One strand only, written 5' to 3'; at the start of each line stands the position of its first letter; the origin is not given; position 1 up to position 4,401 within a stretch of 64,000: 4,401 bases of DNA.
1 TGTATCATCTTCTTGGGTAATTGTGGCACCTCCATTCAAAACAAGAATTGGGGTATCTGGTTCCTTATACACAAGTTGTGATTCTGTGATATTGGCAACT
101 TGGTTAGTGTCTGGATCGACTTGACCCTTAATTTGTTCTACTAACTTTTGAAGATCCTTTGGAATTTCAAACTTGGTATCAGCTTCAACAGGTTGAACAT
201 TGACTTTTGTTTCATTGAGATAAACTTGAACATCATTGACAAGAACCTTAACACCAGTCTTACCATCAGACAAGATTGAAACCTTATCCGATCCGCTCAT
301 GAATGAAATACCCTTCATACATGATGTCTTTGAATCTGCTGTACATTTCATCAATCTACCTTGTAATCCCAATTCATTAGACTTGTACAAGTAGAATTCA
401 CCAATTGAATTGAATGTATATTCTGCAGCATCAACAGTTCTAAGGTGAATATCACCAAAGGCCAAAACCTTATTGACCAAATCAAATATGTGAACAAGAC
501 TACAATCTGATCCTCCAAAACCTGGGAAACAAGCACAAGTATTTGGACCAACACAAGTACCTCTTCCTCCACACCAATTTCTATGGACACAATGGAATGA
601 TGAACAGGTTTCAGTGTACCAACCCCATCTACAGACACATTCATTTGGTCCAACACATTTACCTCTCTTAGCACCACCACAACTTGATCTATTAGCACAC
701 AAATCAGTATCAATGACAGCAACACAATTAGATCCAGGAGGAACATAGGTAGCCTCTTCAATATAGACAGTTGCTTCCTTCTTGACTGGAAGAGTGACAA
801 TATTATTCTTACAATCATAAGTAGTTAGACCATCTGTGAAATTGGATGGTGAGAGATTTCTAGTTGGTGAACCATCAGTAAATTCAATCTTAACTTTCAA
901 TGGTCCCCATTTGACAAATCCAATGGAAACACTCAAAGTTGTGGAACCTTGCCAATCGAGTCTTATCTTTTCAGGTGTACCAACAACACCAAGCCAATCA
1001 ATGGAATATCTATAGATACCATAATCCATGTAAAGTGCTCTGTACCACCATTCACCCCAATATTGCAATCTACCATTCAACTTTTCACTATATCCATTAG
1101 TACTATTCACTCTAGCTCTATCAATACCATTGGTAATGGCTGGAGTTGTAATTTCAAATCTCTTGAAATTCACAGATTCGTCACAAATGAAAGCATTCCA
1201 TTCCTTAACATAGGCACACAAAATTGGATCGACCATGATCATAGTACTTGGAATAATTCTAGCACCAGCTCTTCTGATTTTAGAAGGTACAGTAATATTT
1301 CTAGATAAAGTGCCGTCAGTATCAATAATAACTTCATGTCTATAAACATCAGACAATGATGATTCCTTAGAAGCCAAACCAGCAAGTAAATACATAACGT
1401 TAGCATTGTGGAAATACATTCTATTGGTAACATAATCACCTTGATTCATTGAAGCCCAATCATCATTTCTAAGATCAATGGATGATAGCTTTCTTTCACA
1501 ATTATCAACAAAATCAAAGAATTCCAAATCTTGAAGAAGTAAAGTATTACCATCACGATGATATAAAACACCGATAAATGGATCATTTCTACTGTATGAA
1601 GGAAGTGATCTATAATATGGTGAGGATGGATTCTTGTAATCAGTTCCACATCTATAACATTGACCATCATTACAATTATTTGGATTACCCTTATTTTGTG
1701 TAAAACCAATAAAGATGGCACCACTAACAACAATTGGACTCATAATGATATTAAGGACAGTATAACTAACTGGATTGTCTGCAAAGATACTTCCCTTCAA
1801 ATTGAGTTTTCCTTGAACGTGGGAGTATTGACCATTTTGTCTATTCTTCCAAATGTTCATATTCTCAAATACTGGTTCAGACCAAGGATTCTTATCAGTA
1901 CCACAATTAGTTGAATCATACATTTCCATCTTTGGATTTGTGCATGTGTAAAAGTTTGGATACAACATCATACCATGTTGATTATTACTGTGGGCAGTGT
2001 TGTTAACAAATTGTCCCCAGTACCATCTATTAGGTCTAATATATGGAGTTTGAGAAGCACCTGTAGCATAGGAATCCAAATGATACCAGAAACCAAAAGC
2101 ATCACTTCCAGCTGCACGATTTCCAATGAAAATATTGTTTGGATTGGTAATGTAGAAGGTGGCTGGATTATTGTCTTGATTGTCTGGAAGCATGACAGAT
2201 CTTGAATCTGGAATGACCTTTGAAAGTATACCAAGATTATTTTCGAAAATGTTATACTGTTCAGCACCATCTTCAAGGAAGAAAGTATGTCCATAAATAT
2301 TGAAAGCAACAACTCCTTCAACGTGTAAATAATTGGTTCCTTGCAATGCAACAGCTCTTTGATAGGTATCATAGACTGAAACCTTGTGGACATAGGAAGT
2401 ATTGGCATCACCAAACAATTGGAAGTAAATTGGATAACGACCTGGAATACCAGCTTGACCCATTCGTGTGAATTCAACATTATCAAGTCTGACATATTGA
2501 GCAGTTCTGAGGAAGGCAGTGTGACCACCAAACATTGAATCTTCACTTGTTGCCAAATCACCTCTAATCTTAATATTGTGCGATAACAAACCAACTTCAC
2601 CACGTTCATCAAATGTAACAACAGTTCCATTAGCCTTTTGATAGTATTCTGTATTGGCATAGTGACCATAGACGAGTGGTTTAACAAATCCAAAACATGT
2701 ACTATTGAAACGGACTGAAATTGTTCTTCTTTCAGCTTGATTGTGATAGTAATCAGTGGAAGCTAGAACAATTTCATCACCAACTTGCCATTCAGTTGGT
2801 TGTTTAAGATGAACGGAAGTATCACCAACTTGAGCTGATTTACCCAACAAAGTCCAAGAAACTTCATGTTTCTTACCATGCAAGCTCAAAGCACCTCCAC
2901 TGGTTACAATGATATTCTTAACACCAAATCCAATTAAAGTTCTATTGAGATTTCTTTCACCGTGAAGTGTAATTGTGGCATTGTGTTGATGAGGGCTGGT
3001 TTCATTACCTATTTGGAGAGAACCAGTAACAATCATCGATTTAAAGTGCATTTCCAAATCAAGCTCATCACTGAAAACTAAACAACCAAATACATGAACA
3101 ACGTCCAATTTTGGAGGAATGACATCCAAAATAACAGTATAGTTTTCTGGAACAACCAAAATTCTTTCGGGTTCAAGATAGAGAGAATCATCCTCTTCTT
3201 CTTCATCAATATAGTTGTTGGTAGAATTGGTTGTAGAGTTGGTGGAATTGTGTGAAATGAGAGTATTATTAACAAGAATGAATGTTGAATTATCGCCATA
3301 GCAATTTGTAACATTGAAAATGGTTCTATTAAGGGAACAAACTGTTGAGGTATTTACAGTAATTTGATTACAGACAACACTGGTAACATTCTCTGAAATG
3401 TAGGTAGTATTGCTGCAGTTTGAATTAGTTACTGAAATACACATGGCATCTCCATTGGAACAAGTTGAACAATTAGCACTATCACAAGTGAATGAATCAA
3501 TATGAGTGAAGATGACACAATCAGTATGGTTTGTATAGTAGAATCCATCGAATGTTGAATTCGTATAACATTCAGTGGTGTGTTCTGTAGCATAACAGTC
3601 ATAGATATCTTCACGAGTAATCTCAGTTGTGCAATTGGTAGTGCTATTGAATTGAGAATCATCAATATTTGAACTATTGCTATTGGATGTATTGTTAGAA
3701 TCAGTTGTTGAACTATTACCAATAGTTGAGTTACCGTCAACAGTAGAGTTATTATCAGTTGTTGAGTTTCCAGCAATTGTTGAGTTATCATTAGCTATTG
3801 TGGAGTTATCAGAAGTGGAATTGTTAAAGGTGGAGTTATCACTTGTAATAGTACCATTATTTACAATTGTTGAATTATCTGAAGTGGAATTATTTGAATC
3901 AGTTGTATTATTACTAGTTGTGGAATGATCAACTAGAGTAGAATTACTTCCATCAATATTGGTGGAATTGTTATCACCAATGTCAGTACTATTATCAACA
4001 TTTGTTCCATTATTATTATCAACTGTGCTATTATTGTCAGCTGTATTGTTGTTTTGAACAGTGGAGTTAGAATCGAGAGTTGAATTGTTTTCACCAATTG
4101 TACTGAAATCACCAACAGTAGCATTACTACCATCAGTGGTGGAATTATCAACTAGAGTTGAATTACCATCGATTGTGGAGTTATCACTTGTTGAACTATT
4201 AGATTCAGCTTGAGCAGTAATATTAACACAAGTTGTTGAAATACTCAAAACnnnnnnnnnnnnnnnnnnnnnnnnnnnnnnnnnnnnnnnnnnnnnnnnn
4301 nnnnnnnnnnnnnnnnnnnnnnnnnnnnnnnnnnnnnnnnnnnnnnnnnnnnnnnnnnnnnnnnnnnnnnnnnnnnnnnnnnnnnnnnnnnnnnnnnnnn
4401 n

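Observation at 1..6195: Giant surface protein combining an NST-sequon repeat stalk with G8/beta-helix, EGF-like and VWD modules; the assembly gap falls inside its coding repeat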

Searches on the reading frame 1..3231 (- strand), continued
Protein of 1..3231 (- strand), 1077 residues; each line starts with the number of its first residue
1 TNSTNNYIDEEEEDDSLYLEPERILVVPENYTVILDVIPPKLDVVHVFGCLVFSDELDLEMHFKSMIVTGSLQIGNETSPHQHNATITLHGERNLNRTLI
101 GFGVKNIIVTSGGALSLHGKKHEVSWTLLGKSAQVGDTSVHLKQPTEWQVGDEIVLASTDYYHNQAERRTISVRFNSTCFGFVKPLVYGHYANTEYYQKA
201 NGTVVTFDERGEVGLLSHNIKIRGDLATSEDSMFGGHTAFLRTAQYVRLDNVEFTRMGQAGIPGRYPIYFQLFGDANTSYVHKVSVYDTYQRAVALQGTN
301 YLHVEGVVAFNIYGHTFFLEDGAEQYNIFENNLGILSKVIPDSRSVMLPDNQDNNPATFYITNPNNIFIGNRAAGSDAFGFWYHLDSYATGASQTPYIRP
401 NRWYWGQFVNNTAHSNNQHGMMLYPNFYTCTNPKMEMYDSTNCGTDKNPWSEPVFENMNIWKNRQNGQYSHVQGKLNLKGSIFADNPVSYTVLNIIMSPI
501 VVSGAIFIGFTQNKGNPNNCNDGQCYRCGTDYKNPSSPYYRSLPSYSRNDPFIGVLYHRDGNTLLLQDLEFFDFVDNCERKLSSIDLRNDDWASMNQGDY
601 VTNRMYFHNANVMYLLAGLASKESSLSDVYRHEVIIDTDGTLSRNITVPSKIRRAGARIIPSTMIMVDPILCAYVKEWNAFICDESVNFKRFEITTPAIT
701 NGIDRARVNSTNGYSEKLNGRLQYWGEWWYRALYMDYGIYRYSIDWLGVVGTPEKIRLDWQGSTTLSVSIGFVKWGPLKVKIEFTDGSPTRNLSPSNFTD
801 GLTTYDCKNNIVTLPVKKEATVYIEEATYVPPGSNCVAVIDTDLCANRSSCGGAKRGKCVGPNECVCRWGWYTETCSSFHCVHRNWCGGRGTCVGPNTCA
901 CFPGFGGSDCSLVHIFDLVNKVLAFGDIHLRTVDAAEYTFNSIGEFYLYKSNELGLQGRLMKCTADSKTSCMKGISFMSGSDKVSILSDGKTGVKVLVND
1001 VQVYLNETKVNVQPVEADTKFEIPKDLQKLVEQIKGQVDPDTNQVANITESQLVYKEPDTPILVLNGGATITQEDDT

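Call 59: find_encoding_contigs(protein=P0003, flank=3000, max_places=3)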
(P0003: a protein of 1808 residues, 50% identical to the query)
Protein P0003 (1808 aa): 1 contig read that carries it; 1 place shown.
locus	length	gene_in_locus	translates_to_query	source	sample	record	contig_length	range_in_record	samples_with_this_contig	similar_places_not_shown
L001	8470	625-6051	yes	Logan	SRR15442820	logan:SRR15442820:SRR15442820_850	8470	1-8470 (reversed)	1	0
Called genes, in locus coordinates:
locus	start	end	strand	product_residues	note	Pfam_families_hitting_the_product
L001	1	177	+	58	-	?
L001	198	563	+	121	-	-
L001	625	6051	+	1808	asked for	PF24784:Temptin_C, PF10162:G8, PF24606:CEMIP_beta-hel, PF25024:EGF_TEN (weak), PF07974:EGF_2 (faint), PF23301:EGF_PEAR1L (faint), PF06534:RGM_C (faint)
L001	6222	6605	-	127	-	PF00957:Synaptobrevin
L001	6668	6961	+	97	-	-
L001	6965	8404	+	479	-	PF00069:Pkinase, PF07714:PK_Tyr_Ser-Thr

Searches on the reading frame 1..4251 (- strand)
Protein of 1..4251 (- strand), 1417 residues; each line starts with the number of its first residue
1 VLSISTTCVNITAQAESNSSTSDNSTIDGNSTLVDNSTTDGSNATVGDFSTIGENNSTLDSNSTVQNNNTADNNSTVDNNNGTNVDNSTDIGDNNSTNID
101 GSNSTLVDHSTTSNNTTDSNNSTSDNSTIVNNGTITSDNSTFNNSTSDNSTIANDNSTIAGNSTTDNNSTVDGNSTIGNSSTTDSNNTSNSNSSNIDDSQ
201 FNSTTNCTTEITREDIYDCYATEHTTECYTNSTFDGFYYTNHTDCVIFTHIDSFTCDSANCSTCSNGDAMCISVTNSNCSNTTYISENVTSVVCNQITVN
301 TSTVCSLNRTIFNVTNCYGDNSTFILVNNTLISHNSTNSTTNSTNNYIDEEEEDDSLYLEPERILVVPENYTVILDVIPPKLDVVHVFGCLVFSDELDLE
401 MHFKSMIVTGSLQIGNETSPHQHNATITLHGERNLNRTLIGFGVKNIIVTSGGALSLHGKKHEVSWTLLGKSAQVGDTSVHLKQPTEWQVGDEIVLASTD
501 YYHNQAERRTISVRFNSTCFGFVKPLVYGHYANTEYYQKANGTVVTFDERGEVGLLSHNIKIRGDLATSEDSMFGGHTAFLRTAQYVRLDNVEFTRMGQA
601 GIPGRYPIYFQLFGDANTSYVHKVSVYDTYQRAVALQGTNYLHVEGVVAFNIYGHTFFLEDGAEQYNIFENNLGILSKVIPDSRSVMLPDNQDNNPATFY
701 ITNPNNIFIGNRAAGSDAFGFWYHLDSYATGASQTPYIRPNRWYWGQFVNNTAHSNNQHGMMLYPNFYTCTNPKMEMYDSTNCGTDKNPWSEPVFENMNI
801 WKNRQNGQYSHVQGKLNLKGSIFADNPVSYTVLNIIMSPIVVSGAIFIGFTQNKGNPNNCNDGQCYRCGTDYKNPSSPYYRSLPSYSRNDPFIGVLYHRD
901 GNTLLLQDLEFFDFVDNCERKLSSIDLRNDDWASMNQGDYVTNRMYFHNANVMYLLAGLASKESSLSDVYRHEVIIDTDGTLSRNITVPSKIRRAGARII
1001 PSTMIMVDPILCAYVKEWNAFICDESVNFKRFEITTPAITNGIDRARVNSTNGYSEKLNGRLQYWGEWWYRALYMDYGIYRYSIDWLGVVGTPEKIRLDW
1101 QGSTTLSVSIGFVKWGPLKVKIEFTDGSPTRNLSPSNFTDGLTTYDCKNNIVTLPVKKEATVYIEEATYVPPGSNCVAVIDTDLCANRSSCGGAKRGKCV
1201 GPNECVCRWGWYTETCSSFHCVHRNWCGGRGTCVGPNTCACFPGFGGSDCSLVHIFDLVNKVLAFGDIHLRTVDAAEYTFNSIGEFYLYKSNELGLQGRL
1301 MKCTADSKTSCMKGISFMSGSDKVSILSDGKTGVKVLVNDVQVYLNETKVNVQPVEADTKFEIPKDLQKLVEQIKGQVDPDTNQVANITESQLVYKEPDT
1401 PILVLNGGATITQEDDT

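Call 8: search_protein_families(library=pfam, proteins=[window:1-4251:-], max_evalue=0.1)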
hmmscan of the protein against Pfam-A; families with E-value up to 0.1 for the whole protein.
window:1-4251:- (1417 aa): 3 families
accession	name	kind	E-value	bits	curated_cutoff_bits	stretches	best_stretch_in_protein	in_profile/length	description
PF24606.1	CEMIP_beta-hel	-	6.7e-63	212.7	27.3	1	574-761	2-212/212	CEMIP beta-helix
PF10162.14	G8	-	3.6e-26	91.9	22.9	1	361-469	10-123/124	G8 domain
PF23301.1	EGF_PEAR1L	-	6.5e-06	26.5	37.5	1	1230-1251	15-36/49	Platelet endothelial aggregation receptor 1-like, EGF domain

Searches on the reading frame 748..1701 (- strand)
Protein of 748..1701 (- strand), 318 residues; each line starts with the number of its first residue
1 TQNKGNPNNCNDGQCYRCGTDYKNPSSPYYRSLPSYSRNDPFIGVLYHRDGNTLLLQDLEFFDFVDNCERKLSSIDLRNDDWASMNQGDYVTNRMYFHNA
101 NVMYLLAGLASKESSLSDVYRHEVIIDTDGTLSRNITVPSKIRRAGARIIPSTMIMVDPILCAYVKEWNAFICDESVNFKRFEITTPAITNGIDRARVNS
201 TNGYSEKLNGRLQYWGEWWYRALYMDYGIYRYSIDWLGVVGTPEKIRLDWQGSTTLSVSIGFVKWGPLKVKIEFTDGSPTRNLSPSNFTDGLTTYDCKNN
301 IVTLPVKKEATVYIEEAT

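Call 75: search_protein_families(library=pfam, proteins=[window:748-1701:-], max_evalue=10)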
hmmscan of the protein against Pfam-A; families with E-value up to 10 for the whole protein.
window:748-1701:- (318 aa): 0 families
